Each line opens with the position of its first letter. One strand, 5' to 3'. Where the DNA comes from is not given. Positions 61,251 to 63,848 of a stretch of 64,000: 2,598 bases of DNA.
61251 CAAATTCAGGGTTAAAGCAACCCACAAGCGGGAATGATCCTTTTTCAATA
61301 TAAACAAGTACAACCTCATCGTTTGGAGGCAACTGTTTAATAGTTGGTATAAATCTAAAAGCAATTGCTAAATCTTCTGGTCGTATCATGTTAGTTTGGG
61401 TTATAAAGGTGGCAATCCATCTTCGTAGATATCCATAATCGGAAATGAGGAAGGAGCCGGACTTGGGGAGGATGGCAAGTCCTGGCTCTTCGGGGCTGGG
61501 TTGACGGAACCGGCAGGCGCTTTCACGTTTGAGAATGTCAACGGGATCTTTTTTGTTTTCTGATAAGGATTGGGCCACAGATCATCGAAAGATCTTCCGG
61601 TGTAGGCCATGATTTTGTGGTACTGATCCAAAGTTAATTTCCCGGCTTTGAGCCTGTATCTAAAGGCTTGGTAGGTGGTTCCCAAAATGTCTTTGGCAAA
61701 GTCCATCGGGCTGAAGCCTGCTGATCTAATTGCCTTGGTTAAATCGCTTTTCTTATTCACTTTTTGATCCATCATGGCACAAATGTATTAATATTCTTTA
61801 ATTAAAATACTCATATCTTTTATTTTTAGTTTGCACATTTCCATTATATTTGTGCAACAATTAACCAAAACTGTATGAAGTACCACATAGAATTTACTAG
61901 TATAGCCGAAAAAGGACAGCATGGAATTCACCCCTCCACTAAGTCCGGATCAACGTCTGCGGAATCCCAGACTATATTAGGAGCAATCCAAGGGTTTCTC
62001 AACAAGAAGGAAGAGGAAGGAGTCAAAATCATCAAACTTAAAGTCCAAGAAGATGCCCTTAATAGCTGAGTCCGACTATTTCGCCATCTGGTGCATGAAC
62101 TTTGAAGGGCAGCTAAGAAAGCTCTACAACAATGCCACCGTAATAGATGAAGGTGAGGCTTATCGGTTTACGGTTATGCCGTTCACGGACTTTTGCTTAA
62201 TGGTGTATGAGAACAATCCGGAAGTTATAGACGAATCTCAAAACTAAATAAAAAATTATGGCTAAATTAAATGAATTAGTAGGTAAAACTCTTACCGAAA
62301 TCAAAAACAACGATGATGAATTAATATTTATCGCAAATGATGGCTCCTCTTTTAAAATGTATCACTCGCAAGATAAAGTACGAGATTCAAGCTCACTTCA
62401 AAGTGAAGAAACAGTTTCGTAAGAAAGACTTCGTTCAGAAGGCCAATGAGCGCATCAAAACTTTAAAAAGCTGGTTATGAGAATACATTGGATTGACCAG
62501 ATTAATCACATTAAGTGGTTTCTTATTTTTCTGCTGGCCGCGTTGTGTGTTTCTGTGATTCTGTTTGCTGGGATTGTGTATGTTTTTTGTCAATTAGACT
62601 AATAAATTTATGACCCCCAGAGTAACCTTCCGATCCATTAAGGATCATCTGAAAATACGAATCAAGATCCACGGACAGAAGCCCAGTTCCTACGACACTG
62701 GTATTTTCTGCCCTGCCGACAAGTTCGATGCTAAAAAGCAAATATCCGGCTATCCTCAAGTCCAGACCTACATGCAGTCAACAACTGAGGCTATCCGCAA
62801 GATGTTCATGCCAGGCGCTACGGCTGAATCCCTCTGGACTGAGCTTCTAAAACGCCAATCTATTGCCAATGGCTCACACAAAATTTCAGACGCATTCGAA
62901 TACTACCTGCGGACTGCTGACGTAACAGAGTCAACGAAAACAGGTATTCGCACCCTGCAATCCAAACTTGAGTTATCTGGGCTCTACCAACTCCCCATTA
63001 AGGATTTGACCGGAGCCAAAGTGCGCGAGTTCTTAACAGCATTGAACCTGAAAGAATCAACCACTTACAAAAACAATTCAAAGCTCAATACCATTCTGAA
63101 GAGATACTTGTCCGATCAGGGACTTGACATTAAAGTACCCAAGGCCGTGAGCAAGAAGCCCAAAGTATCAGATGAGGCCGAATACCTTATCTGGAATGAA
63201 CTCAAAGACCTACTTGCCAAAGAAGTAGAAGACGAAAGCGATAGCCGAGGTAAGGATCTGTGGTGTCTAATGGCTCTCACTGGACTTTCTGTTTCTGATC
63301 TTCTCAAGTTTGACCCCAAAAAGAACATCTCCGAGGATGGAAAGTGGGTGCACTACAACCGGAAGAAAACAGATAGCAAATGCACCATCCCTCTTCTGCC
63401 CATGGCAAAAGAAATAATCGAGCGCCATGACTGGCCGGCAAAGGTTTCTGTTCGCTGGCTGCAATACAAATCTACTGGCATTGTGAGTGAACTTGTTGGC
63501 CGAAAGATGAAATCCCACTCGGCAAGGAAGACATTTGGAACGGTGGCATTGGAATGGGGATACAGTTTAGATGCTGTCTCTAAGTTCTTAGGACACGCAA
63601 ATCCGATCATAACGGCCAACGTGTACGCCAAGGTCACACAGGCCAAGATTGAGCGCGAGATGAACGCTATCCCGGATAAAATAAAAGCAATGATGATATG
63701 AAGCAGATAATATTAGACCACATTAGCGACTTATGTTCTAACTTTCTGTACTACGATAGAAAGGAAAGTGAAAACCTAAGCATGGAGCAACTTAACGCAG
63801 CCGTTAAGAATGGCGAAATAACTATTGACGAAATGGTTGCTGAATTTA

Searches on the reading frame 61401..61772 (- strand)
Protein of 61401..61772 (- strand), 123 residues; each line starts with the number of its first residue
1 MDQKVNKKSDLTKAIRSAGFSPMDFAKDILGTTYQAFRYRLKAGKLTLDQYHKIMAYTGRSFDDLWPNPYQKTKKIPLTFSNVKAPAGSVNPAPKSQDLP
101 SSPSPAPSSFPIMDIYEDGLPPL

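Call 27: search_protein_families(library=pfam, proteins=[window:61401-61772:-], max_evalue=0.001)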
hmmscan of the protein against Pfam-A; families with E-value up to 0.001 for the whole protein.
window:61401-61772:- (123 aa): 0 families

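Call 53: search_protein_families(library=phrogs, proteins=[window:61401-61772:-], max_evalue=0.001)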
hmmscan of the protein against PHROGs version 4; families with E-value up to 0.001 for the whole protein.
window:61401-61772:- (123 aa): 0 families

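Call 102: search_solved_structures(query=window:61401-61772:-, max_evalue=1)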
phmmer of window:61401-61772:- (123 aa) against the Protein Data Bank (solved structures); distinct sequences matched with E-value up to 1: 0.

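Call 104: search_protein_families(library=ncbifam, proteins=[window:61401-61772:-], max_evalue=0.01)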
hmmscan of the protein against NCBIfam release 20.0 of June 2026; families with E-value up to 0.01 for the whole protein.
window:61401-61772:- (123 aa): 0 families

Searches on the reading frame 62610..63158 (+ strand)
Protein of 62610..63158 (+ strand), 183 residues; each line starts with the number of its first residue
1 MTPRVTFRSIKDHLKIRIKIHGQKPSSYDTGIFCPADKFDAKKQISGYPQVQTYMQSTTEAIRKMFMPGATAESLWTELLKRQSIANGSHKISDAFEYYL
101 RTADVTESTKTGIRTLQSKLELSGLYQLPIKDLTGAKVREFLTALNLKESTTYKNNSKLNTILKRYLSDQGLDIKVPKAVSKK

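Call 116: search_protein_families(library=pfam, proteins=[window:62610-63158:+], max_evalue=10)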
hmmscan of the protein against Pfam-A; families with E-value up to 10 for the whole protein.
seq(183 aa): 2 families
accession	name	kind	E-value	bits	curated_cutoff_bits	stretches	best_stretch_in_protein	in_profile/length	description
PF20614.3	Mycovirus_RNAse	-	0.047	14.8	33.9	1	137-173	12-48/77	Homologues of viral RNAse III, found in viruses infecting fungi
PF01745.22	IPT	-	0.088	12.6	20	1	38-94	115-171/233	Isopentenyl transferase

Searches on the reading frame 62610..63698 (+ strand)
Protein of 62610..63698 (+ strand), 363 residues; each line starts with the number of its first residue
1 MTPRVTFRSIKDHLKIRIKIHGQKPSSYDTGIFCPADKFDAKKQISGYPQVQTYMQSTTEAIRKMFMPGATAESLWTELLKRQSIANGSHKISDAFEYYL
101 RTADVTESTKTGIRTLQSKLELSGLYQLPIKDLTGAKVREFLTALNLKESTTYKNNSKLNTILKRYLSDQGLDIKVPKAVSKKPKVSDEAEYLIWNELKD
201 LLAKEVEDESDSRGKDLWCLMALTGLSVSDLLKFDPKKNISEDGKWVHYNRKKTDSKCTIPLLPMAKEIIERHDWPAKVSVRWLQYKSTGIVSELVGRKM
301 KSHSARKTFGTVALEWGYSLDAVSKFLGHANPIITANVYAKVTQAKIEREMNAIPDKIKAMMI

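Call 27: search_protein_families(library=pfam, proteins=[window:62610-63698:+], max_evalue=0.001)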
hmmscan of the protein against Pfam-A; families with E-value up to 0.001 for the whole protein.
window:62610-63698:+ (363 aa): 1 family
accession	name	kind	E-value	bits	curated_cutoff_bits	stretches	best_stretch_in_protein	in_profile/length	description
PF00589.27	Phage_integrase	-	5.6e-11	43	27.1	1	196-344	6-170/172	Phage integrase family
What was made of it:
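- On attP of a tyrosine integrase: PF00589 at 62610-63701, E = 5.6e-11 (call 27).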

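Call 54: find_related_loci(query=window:62610-63698:+, collection=genome_contigs, flank=10000)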
Query window:62610-63698:+ (363 aa) in genome_contigs; peptide patterns used: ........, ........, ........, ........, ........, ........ (x = any residue, [..] = any of these).
91 stretches matched a pattern, but none encodes a relative of the query by tblastn (E <= 1e-3).

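Call 104: search_protein_families(library=ncbifam, proteins=[window:62610-63698:+], max_evalue=0.01)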
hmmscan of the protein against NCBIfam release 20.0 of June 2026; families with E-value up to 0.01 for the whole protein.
window:62610-63698:+ (363 aa): 6 families
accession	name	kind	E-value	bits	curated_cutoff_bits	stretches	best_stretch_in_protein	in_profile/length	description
NF040815.2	recomb_XerA_Arch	equivalog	1.3e-14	54.4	220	2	97-236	4-136/263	site-specific tyrosine recombinase/integron integrase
TIGR02225.1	recomb_XerD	equivalog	7.7e-11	41.8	329.6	2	298-352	231-284/290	site-specific tyrosine recombinase XerD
TIGR02224.1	recomb_XerC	equivalog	1.2e-09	37.9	335.15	1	296-349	232-284/295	tyrosine recombinase XerC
NF001399.0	PRK00283.1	subfamily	2.9e-09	36.6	279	2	283-350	225-291/300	tyrosine recombinase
TIGR02249.1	integrase_gron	subfamily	0.0002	20.8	265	1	296-345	255-303/315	integron integrase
NF003462.0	PRK05084.1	equivalog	0.0038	16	267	1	297-354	300-356/360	tyrosine recombinase XerS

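Call 116: search_protein_families(library=pfam, proteins=[window:62610-63698:+], max_evalue=10)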
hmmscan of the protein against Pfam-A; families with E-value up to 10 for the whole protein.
window:62610-63698:+ (363 aa): 2 families
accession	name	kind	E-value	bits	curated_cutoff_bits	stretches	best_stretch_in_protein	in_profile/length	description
PF00589.27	Phage_integrase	-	5.6e-11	43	27.1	1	196-344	6-170/172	Phage integrase family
PF20614.3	Mycovirus_RNAse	-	0.12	13.5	33.9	1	137-176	12-53/77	Homologues of viral RNAse III, found in viruses infecting fungi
